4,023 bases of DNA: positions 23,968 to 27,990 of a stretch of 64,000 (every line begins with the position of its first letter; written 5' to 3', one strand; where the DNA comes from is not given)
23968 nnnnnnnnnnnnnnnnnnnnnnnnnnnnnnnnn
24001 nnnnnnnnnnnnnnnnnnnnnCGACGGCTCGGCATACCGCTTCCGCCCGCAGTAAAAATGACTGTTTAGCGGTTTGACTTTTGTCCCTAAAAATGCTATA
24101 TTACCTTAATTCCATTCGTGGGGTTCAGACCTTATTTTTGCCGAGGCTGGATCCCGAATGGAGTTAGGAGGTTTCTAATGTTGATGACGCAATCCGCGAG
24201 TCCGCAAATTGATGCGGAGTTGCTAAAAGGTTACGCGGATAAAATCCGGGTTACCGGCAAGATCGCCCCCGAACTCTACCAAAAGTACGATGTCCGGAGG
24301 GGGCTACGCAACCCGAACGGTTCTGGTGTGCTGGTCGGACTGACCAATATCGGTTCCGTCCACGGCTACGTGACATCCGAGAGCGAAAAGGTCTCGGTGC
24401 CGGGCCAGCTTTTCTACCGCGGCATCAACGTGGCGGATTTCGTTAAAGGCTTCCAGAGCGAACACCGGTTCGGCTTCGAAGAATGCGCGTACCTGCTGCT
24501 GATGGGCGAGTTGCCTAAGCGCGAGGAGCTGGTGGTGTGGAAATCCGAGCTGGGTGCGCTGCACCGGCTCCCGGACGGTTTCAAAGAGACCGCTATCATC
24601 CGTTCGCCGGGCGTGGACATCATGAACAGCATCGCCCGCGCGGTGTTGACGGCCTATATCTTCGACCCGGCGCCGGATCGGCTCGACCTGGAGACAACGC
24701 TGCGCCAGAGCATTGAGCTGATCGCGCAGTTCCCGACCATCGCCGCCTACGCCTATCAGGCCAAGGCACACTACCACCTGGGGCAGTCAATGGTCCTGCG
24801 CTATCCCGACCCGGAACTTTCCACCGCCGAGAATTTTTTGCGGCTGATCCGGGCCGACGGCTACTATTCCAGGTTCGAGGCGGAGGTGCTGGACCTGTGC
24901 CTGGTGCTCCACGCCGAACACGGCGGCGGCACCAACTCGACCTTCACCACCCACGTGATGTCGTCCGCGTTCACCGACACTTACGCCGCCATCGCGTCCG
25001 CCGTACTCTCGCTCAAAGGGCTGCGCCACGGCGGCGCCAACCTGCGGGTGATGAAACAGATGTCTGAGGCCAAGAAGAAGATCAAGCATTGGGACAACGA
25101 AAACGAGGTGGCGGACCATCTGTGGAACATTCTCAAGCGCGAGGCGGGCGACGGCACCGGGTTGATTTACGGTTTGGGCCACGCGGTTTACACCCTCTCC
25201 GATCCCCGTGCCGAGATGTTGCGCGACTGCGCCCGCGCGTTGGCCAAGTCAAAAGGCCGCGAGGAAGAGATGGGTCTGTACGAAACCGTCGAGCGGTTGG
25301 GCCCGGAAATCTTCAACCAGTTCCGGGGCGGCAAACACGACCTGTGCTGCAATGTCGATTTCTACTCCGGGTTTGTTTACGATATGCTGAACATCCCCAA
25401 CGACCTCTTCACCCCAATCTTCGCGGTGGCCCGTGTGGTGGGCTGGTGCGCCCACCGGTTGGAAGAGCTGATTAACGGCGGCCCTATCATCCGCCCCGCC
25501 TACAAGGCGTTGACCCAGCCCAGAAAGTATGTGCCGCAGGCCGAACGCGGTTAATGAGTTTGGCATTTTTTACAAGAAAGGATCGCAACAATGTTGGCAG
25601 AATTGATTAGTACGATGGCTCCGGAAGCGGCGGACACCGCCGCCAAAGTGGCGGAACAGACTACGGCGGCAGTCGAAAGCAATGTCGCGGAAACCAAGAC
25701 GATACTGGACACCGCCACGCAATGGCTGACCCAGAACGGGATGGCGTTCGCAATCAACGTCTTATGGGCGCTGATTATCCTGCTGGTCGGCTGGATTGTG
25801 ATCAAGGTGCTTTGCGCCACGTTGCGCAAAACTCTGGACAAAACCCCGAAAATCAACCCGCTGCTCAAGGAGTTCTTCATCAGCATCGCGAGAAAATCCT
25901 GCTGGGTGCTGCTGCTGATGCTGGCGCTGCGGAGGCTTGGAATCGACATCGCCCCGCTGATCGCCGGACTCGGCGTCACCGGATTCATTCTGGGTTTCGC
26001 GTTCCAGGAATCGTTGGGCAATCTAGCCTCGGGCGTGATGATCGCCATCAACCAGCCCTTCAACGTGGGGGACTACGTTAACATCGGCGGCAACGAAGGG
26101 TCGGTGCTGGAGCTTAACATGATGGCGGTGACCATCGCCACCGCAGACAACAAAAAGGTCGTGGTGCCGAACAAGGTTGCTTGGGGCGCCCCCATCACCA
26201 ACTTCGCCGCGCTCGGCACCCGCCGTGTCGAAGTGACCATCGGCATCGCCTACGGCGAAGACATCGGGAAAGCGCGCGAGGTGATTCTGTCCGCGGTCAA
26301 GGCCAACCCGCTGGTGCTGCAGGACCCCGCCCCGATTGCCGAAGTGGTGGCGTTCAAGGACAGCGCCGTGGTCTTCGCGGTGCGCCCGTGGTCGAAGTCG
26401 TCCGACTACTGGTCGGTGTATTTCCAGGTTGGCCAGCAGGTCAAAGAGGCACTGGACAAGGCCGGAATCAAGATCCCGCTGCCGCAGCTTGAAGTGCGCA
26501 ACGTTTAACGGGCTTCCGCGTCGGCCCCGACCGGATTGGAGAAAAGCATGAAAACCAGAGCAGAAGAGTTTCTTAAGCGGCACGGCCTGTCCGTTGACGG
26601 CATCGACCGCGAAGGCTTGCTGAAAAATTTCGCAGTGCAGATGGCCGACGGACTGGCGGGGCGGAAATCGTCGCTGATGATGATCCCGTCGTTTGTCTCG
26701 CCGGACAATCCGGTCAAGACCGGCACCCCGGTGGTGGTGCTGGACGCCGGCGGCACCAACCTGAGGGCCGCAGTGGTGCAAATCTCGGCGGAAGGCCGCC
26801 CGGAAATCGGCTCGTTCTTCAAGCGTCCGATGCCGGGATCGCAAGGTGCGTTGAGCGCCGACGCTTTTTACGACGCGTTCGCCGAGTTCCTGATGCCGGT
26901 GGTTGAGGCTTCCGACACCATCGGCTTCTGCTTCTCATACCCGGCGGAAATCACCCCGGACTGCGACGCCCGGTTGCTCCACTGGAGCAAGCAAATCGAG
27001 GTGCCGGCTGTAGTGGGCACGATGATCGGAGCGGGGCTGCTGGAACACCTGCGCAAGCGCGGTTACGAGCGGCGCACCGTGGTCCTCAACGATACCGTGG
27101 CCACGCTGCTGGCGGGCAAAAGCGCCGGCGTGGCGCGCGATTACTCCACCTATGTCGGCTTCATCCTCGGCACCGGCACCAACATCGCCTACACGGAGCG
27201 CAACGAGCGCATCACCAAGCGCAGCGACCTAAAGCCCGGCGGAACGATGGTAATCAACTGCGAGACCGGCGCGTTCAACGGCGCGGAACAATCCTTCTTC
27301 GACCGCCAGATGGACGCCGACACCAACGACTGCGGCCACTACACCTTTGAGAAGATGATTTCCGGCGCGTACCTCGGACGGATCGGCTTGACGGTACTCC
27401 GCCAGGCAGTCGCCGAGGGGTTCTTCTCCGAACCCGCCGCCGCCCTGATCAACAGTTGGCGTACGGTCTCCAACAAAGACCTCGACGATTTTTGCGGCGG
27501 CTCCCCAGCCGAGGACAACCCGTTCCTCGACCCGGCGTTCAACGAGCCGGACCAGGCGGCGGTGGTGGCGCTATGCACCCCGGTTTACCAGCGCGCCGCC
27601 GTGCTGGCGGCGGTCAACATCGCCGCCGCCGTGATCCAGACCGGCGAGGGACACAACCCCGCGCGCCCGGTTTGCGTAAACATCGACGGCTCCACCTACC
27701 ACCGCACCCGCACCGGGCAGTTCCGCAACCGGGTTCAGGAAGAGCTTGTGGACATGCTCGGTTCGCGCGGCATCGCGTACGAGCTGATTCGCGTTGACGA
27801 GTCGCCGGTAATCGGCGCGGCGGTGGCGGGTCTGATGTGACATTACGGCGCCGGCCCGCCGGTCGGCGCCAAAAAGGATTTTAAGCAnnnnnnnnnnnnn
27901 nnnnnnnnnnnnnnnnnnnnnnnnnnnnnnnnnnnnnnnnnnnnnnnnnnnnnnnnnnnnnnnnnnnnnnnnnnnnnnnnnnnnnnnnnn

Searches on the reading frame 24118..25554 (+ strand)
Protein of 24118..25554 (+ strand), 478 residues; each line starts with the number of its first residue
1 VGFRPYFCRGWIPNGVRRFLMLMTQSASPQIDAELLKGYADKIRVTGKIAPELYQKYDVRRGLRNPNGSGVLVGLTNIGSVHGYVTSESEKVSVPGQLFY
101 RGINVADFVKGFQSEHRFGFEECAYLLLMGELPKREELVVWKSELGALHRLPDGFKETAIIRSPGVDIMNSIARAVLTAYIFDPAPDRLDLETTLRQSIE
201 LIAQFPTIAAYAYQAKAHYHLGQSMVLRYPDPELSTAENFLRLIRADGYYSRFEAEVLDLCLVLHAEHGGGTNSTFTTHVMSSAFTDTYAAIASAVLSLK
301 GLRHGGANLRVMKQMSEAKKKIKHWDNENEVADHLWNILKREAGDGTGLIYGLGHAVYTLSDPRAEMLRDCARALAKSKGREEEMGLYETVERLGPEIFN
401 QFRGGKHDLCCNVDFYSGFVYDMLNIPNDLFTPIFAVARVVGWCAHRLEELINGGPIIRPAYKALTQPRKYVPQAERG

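Call 32: search_protein_families(library=pfam, proteins=[window:24118-25554:+], max_evalue=0.001)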
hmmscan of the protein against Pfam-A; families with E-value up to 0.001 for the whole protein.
window:24118-25554:+ (478 aa): 1 family
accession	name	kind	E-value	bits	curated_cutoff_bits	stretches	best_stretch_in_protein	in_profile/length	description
PF00285.26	Citrate_synt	-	2.9e-104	349.4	27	1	70-461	4-357/357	Citrate synthase, C-terminal domain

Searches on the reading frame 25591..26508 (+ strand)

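Call 32: search_protein_families(library=pfam, proteins=[window:25591-26508:+], max_evalue=0.001)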
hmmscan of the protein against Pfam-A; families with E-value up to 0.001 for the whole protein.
window:25591-26508:+ (305 aa): 4 families
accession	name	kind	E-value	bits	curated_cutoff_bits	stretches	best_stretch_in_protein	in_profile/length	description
PF21082.3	MS_channel_3rd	-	1.3e-17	64.4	21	1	213-295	1-88/88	Mechanosensitive ion channel MscS, C-terminal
PF00924.24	MS_channel_2nd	-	7.2e-17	61.7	20.2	1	141-205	2-66/68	Mechanosensitive ion channel, beta-domain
PF05552.17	MS_channel_1st_1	-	1.7e-07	31.5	22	1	51-85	11-45/50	Mechanosensitive ion channel, conserved TM helix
PF21088.3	MS_channel_1st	-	7e-07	29.6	23.1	1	104-139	7-42/42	Mechanosensitive ion channel, transmembrane helices 2/3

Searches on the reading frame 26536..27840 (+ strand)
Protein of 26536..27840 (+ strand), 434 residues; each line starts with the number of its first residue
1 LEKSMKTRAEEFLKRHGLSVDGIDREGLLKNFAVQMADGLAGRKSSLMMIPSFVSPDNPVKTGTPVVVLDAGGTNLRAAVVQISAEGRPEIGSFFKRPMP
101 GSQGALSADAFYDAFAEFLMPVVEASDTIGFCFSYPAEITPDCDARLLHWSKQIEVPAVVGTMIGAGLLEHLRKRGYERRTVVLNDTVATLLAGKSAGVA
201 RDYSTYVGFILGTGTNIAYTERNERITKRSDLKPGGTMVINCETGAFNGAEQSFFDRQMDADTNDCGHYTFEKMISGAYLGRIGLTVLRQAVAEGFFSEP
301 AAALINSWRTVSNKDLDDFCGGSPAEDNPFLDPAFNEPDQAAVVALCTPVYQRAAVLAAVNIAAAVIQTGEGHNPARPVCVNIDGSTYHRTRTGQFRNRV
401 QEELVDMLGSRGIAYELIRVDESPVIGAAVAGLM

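Call 32: search_protein_families(library=pfam, proteins=[window:26536-27840:+], max_evalue=0.001)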
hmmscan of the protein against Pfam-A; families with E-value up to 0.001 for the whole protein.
window:26536-27840:+ (434 aa): 2 families
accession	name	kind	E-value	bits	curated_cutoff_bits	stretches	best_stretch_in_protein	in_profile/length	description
PF03727.22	Hexokinase_2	-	6.2e-41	140.8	24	1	207-433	2-241/242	Hexokinase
PF00349.27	Hexokinase_1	-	1.3e-20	74.5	24.3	1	28-194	19-199/201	Hexokinase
